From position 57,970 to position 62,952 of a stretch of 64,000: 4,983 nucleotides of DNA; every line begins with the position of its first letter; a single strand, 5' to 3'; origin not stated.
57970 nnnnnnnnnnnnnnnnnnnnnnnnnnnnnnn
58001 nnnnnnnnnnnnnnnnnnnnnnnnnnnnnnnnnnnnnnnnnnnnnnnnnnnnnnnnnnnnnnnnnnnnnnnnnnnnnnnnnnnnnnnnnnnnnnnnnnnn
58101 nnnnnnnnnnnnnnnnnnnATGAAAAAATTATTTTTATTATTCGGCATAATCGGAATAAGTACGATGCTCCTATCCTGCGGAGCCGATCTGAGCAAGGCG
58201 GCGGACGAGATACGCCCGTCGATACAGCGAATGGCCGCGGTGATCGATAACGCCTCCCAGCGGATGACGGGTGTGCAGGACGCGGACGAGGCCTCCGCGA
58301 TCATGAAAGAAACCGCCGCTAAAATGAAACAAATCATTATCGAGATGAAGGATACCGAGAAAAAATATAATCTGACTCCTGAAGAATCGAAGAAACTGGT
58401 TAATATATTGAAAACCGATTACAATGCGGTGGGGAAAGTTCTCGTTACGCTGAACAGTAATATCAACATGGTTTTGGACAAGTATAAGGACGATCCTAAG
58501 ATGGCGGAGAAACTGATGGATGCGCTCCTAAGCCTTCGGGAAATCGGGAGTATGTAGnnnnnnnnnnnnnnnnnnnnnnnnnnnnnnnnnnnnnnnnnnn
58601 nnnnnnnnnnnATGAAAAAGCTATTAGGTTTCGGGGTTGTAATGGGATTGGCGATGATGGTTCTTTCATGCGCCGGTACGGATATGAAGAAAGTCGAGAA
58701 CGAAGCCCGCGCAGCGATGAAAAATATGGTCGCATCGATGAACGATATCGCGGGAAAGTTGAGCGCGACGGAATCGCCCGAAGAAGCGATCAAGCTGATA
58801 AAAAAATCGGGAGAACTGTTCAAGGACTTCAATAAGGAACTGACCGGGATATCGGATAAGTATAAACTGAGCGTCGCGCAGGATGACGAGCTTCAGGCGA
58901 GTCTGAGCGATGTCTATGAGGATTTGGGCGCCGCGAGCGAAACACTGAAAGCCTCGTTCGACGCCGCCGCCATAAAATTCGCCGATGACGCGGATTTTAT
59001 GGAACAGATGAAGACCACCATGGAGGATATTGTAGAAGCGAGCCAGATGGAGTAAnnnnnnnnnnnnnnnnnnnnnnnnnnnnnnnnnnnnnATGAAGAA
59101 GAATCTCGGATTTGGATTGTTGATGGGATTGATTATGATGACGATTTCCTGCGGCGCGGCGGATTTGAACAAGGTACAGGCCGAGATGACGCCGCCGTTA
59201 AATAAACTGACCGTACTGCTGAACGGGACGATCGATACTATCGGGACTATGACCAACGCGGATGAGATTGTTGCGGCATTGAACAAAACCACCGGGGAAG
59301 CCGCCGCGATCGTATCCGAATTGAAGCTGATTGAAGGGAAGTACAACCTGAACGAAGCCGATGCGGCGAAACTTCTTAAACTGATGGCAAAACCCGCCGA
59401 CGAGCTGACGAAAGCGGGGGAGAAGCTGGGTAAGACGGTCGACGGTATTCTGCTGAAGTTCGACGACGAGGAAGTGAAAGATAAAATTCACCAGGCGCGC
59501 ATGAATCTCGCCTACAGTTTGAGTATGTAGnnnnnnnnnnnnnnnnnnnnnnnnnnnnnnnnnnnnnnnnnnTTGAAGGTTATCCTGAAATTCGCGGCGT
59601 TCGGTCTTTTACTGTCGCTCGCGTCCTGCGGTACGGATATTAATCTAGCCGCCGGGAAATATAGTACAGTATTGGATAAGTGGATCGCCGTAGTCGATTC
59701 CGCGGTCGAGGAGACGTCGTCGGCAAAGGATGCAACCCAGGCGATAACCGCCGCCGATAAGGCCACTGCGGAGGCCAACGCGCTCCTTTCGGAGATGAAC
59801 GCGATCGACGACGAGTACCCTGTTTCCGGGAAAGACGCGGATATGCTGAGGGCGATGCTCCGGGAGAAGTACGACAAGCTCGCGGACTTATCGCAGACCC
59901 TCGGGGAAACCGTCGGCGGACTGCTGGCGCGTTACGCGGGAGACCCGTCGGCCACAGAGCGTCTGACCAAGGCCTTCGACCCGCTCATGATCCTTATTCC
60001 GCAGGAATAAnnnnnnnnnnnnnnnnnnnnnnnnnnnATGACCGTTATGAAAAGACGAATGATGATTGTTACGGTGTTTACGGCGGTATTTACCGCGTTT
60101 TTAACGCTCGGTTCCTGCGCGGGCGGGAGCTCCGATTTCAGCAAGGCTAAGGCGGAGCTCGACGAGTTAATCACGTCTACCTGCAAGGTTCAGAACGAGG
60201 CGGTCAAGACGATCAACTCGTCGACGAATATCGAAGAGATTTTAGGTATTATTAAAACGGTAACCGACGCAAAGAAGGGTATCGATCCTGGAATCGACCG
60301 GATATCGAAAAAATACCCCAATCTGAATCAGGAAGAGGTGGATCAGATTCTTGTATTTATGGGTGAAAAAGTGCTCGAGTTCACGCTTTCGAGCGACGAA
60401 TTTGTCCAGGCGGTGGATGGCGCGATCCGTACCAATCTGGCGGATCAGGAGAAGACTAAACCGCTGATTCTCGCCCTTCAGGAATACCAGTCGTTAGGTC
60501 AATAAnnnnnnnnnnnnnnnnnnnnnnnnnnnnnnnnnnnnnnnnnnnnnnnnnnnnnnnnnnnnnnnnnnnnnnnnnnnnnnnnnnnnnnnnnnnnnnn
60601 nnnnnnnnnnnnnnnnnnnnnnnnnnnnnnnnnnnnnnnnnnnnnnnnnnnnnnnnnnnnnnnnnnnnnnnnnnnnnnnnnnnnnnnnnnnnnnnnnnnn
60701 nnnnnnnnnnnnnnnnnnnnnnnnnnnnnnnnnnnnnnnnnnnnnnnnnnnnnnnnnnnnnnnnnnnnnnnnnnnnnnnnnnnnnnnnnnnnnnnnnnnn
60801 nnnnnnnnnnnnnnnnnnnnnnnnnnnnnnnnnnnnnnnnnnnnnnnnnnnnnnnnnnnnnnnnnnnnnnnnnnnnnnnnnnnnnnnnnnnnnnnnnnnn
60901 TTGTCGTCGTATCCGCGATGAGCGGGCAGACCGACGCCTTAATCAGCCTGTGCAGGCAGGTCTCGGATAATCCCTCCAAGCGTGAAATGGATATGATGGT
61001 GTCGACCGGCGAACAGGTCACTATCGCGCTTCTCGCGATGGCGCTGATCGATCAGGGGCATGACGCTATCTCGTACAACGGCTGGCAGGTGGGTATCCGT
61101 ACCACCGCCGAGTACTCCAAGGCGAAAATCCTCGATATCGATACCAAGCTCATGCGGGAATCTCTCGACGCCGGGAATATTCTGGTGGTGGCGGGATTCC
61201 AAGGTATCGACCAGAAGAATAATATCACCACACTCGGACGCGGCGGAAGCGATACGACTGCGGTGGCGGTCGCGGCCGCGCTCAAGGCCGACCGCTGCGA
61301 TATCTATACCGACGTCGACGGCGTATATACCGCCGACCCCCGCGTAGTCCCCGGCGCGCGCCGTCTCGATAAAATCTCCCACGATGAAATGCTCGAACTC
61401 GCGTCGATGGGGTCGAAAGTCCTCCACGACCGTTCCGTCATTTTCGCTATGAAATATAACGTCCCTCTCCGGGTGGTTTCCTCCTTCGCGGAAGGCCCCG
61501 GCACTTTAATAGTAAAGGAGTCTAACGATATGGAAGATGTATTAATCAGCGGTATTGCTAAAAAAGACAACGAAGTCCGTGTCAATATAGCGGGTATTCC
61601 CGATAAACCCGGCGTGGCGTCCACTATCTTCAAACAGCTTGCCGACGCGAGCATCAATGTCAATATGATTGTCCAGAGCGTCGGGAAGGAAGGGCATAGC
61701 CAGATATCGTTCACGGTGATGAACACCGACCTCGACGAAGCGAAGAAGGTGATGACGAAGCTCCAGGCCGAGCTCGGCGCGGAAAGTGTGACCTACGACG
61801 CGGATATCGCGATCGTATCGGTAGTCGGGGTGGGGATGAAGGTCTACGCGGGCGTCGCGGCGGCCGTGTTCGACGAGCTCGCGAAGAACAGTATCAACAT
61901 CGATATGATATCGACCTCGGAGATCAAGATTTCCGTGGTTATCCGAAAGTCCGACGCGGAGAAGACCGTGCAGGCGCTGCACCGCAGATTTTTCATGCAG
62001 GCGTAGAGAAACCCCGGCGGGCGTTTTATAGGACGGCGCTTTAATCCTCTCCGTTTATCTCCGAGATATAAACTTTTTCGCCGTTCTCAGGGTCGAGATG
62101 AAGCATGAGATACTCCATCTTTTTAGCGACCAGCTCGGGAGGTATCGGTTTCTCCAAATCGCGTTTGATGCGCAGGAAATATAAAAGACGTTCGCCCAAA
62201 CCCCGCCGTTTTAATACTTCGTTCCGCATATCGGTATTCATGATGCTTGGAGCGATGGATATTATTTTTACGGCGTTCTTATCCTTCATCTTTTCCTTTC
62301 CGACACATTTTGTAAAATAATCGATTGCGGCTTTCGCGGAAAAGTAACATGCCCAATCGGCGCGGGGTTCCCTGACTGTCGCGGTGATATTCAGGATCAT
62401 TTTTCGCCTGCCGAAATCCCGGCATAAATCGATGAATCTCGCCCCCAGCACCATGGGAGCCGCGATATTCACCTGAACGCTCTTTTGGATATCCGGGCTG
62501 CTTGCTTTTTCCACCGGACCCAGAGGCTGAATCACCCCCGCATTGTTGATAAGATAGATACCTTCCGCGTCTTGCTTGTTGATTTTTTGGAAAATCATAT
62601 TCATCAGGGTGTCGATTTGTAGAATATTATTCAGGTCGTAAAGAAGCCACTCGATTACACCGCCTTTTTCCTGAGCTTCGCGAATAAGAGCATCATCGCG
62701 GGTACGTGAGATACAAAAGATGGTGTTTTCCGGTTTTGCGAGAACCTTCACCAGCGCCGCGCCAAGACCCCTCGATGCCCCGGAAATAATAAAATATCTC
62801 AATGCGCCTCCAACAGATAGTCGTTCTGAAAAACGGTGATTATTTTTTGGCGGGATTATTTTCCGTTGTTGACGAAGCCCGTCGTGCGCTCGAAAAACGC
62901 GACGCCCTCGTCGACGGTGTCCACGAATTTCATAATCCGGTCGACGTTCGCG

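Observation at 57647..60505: Tandem array of six divergent ~145-aa paralogous lipoproteins with no family I can name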

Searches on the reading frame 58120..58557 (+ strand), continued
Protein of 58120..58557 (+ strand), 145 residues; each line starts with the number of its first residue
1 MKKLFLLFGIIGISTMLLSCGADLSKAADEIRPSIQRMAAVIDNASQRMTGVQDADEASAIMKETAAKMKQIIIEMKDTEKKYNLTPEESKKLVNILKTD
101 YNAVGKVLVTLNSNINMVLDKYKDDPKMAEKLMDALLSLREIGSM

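Call 65: search_solved_structures(query=A7, max_evalue=1)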
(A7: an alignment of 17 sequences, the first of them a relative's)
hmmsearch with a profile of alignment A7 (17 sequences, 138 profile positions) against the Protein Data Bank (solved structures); distinct sequences matched with E-value up to 1: 47.
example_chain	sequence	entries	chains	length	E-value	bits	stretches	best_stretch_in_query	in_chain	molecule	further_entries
8qae_A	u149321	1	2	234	5.4e-05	26.3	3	52-112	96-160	sc-apCC-6-SLLA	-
5joq_A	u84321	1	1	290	0.0011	22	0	35-108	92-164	Lmo2184 protein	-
2lnm_A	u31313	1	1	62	0.0055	19.8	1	106-135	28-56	Protein TIC 40, chloroplastic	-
28li_A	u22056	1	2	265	0.0057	19.8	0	1-42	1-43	Uncharacterized conserved protein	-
7s8x_A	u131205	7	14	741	0.012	18.7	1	36-97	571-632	Prestin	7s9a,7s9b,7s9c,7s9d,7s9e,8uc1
8qaf_A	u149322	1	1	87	0.033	17.3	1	54-116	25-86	sc-apCC-8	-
4aly_A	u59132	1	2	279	0.035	17.2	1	66-135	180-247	P35 ANTIGEN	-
3q8t_A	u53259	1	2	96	0.038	17.1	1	32-110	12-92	Beclin-1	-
6hpn_A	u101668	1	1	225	0.046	16.8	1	66-134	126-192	Antigen, P35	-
9r1o_A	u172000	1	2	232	0.05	16.7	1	28-127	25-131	sc-apCC-6-DPH-NR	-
4pfb_A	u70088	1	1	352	0.079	16.1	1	14-68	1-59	C4-dicarboxylate-binding protein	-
28lk_A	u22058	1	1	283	0.1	15.7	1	3-38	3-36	complement-inhibiting protein ChiB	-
6all_A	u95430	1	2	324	0.11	15.7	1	1-46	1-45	Fe(3+)-citrate-binding protein yfmC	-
4q32_A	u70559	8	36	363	0.12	15.5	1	36-86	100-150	Inosine-5'-monophosphate dehydrogenase | Inosine-5'-monophosphate dehydrogenase,Inosine-5'-monophosphate dehydrogenase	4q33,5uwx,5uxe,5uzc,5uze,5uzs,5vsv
6dm9_A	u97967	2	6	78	0.14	15.3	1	31-80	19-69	DHD15_extended_A | DHD15_closed_A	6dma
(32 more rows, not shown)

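Call 68: search_protein_families(library=padloc, proteins=[window:58120-58557:+], max_evalue=0.01)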
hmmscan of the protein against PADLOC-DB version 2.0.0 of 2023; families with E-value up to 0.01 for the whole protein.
window:58120-58557:+ (145 aa): 1 family
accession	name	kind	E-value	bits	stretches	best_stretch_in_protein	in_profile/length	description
PDLC00595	ZorA1|ZorA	-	0.0028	14.5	1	16-112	311-405/487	MotA/ExbB/TolQ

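Call 85: find_encoding_contigs(protein=P0020, flank=6000, max_places=1)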
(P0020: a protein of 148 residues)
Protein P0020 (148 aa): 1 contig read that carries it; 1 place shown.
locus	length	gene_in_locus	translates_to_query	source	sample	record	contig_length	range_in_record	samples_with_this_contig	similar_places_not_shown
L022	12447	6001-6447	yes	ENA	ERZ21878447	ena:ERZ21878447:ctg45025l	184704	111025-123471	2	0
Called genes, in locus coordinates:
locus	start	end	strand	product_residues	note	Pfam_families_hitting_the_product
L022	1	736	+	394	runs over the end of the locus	PF02321:OEP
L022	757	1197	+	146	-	PF04073:tRNA_edit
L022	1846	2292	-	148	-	PF00359:PTS_EIIA_2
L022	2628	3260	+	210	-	PF13371:TPR_9 (faint), PF14863:Alkyl_sulf_dimr (faint), PF09976:TPR_21 (faint), PF13432:TPR_16, PF14559:TPR_19, PF25063:ARM_TT21_C (weak), PF14561:TPR_20 (weak), PF13414:TPR_11 (weak), +13 more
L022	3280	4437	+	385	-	-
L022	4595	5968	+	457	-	-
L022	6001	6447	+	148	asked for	-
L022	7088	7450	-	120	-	PF01909:NTP_transf_2, PF18765:Polbeta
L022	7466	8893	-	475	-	PF01425:Amidase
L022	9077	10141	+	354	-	-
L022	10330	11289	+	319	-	-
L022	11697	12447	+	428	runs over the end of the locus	-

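Call 86: find_encoding_contigs(protein=P0024, flank=6000, max_places=1)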
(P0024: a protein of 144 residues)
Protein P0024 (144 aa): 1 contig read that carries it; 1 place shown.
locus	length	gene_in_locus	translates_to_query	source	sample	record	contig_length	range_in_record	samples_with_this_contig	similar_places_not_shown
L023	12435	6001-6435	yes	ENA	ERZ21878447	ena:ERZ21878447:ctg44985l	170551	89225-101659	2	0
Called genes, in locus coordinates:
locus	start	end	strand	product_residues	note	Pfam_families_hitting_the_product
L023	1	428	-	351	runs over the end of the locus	PF01855:POR_N, PF02780:Transketolase_C (weak), PF17147:PFOR_II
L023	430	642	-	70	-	PF12797:Fer4_2 (faint), PF14697:Fer4_21 (weak), PF25160:LdpA_Fe-S-bd (faint), PF00037:Fer4 (weak), PF12837:Fer4_6 (weak), PF13237:Fer4_10 (faint), PF12838:Fer4_7, PF13187:Fer4_9 (weak), +1 more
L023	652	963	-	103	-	-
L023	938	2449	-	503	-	PF04055:Radical_SAM, PF06968:BATS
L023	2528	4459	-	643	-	-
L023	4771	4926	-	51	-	-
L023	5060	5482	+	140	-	-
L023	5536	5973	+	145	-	-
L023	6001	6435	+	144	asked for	-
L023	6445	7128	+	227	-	PF01168:Ala_racemase_N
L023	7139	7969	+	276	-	PF01988:VIT1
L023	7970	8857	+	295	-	PF02401:LYTB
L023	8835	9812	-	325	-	PF19777:DUF6263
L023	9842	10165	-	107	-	-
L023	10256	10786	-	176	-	PF19777:DUF6263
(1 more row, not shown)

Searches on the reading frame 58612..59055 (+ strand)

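Call 3: search_protein_families(library=pfam, proteins=[window:58612-59055:+], max_evalue=1)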
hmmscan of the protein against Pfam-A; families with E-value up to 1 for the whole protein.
window:58612-59055:+ (147 aa): 11 families
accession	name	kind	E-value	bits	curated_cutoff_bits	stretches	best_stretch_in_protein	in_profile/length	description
PF06103.16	DUF948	-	0.0023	18.5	37.2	0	60-120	18-78/89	Bacterial protein of unknown function (DUF948)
PF23153.1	Aip3p_Bud6_N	-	0.01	16.6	27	1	95-143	28-76/109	Aip3p/Bud6 N-terminal domain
PF20155.4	TMP_3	-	0.012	15.7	41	1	57-120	14-77/192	Tape measure protein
PF03081.22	Exo70_C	-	0.029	13.8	24.1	1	25-99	252-330/372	Exo70 exocyst complex subunit C-terminal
PF24987.1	HEAT_EF3_N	-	0.036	14.5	32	1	11-49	64-102/169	EF3 N-terminal HEAT repeat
PF08822.17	DUF1804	-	0.046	14.1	29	1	68-121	74-127/164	Protein of unknown function (DUF1804)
PF09375.15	Peptidase_M75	-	0.046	13.7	23.5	1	28-142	163-283/288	Imelysin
PF10824.14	T7SS_ESX_EspC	-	0.069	14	23.5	1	23-53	53-83/100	Excreted virulence factor EspC, type VII ESX diderm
PF10744.14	Med1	-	0.097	12.2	25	1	69-114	106-151/427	Mediator of RNA polymerase II transcription subunit 1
PF25682.1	Phage_VG64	-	0.11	12.7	27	0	43-97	56-107/127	Mycobacterium phage VG64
PF00611.28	FCH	-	0.4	11.5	27.8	1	57-110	17-70/78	Fes/CIP4, and EFC/F-BAR homology domain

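Call 4: search_protein_families(library=ncbifam, proteins=[window:58612-59055:+], max_evalue=1)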
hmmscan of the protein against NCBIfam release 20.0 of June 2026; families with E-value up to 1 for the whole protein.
window:58612-59055:+ (147 aa): 1 family
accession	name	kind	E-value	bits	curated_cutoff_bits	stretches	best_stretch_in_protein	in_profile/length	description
TIGR03798.1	leader_Nif11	subfamily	0.084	13.1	32.3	1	43-67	16-40/68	Nif11-like leader peptide family RiPP precursor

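Call 68: search_protein_families(library=padloc, proteins=[window:58612-59055:+], max_evalue=0.01)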
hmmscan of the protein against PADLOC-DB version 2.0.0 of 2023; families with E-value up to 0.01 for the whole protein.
window:58612-59055:+ (147 aa): 0 families

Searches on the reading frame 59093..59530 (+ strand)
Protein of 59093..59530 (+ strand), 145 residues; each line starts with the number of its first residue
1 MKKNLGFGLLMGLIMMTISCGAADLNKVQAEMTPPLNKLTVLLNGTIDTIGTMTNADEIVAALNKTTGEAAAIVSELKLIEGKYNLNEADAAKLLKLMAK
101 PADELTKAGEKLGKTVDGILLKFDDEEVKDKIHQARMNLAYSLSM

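Call 3: search_protein_families(library=pfam, proteins=[window:59093-59530:+], max_evalue=1)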
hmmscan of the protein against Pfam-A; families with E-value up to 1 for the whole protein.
window:59093-59530:+ (145 aa): 2 families
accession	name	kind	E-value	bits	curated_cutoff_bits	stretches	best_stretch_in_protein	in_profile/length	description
PF03874.21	RNA_pol_Rpb4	-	0.072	13.8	25.6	1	54-129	47-106/116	RNA polymerase Rpb4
PF12769.12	PNTB_4TM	-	0.12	13.2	26.2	1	13-82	4-72/85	4TM region of pyridine nucleotide transhydrogenase, mitoch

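Call 4: search_protein_families(library=ncbifam, proteins=[window:59093-59530:+], max_evalue=1)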
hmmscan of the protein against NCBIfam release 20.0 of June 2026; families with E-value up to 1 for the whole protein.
window:59093-59530:+ (145 aa): 2 families
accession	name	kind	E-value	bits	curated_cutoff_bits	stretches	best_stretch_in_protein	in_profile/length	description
TIGR01090.1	apt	equivalog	0.0097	16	185.85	1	40-95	112-167/169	adenine phosphoribosyltransferase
NF002634.0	PRK02304.1-3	equivalog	0.027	14.1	170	1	41-91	122-171/182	adenine phosphoribosyltransferase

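Call 68: search_protein_families(library=padloc, proteins=[window:59093-59530:+], max_evalue=0.01)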
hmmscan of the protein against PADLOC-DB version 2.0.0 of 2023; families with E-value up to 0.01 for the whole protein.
window:59093-59530:+ (145 aa): 0 families

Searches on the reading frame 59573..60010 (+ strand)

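Call 3: search_protein_families(library=pfam, proteins=[window:59573-60010:+], max_evalue=1)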
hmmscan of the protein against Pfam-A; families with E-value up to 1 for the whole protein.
window:59573-60010:+ (145 aa): 2 families
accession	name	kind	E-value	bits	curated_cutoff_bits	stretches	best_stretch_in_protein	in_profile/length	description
PF05008.21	V-SNARE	-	0.051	14.5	25.9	1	30-108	8-86/92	Vesicle transport v-SNARE protein N-terminus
PF10923.14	BrxC_BrxD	-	0.17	11.2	22.2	1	27-76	117-166/414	BREX system ATP-binding protein BrxC/D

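Call 4: search_protein_families(library=ncbifam, proteins=[window:59573-60010:+], max_evalue=1)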
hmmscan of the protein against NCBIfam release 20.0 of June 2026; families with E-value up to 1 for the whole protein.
window:59573-60010:+ (145 aa): 5 families
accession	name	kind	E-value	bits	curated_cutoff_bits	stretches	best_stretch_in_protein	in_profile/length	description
NF033438.1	BREX_BrxD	equivalog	0.028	13.5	350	1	26-110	111-188/423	BREX system ATP-binding protein BrxD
NF050142.1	PG1828_fam_lipo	equivalog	0.03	15.1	50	1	2-46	3-46/59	PG1828 family lipoprotein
NF008913.0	PRK12276.1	equivalog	0.037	13.7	253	1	42-112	21-91/248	hydrogen peroxide-dependent heme synthase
NF008464.0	PRK11352.1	equivalog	0.071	13.5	133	1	56-114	23-79/91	formaldehyde-responsive transcriptional repressor FrmR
NF033487.1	Lacal_2735_fam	subfamily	0.1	13.3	32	0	60-78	35-53/54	Lacal_2735 family protein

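Call 68: search_protein_families(library=padloc, proteins=[window:59573-60010:+], max_evalue=0.01)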
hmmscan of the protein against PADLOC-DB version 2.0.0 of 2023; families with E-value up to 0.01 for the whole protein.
window:59573-60010:+ (145 aa): 0 families

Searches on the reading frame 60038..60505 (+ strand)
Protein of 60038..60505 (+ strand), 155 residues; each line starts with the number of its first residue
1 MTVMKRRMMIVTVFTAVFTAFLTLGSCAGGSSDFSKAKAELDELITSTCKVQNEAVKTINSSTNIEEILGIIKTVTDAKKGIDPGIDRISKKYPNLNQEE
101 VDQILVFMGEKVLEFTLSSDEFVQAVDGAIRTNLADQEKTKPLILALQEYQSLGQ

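Call 3: search_protein_families(library=pfam, proteins=[window:60038-60505:+], max_evalue=1)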
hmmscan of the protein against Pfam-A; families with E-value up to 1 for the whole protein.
window:60038-60505:+ (155 aa): 3 families
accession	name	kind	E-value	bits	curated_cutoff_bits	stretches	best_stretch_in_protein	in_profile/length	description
PF16133.10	DUF4844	-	0.0061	17.2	25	1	51-110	34-94/117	Domain of unknown function (DUF4844)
PF06865.17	Ppnp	-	0.034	14.9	25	0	106-141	27-62/92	Pyrimidine/purine nucleoside phosphorylase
PF04255.20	DUF433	-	0.23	11.8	23.6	1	86-107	34-55/56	Protein of unknown function (DUF433)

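Call 4: search_protein_families(library=ncbifam, proteins=[window:60038-60505:+], max_evalue=1)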
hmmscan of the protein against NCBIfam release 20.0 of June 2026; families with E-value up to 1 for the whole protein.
window:60038-60505:+ (155 aa): 5 families
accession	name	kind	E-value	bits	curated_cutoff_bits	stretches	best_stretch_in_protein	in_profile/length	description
NF007127.0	PRK09568.1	equivalog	0.0097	15.3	378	1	38-108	173-240/306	DNA primase regulatory subunit PriL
NF011236.0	PRK14643.1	equivalog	0.013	15.7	182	1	33-140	3-117/164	ribosome maturation factor RimP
NF007990.1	PRK10718.1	equivalog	0.015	15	207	1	16-115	5-105/189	RpoE-regulated lipoprotein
NF040901.1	SeO3_TeO2_ExtH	equivalog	0.048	12.7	200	1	5-51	2-46/430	selenite/tellurite reduction operon rhodanese-like protein ExtH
NF058595.1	invert_tail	domain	0.094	13.1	37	1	5-34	50-79/113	lipo-invert putative C-terminal anchoring domain-containing protein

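Call 43: find_related_loci(query=A5, collection=genome_contigs, flank=6000)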
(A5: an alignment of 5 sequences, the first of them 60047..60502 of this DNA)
Query A5 (152 aa) in genome_contigs; peptide patterns used: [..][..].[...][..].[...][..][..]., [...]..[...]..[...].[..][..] (x = any residue, [..] = any of these).
87 stretches matched a pattern; 4 encode a relative of the query (tblastn E <= 1e-3); 4 distinct loci.
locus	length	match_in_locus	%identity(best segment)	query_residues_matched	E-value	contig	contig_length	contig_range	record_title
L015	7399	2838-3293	89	1-152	7e-91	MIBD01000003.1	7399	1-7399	MAG: Spirochaetes bacterium GWF1_49_6 gwf1_scaffold_10441, whole genome shotgun sequence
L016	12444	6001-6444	73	1-152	1e-69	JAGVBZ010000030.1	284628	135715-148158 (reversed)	MAG: Brevinematales bacterium isolate DeMMO6_14 c_000000059869, whole genome shotgun sequence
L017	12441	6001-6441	50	1-152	3e-44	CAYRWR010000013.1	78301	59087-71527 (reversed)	MAG TPA_asm: uncultured Brevinematales bacterium isolate SRP304446_co1_123 genome assembly, contig: NODE_171_length_7830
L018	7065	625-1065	44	1-152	4e-37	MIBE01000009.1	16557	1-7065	MAG: Spirochaetes bacterium GWF1_51_8 gwf1_scaffold_1145, whole genome shotgun sequence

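Call 68: search_protein_families(library=padloc, proteins=[window:60038-60505:+], max_evalue=0.01)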
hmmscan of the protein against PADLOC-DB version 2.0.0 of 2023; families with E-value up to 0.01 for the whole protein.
window:60038-60505:+ (155 aa): 1 family
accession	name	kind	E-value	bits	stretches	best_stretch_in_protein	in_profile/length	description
PDLC03421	REase_II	-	0.00092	16.9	1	45-129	80-153/264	Type II restriction enzyme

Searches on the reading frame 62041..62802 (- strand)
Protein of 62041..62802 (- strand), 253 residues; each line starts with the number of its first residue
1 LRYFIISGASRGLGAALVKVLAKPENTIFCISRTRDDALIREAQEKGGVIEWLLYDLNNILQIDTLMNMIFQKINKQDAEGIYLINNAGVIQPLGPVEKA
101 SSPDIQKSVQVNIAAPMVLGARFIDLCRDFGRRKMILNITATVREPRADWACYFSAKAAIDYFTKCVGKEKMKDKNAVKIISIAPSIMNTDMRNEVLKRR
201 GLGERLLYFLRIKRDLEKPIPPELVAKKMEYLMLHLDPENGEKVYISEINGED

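Call 62: search_protein_families(library=pfam, proteins=[window:62041-62802:-], max_evalue=0.0001)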
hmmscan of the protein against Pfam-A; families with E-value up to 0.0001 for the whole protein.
window:62041-62802:- (253 aa): 2 families
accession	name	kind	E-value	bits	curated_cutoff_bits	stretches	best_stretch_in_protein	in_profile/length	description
PF00106.31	adh_short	-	4.5e-26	92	26.6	1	5-198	4-192/195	short chain dehydrogenase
PF13561.12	adh_short_C2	-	1.1e-11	45.3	27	1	8-202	1-190/236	Enoyl-(Acyl carrier protein) reductase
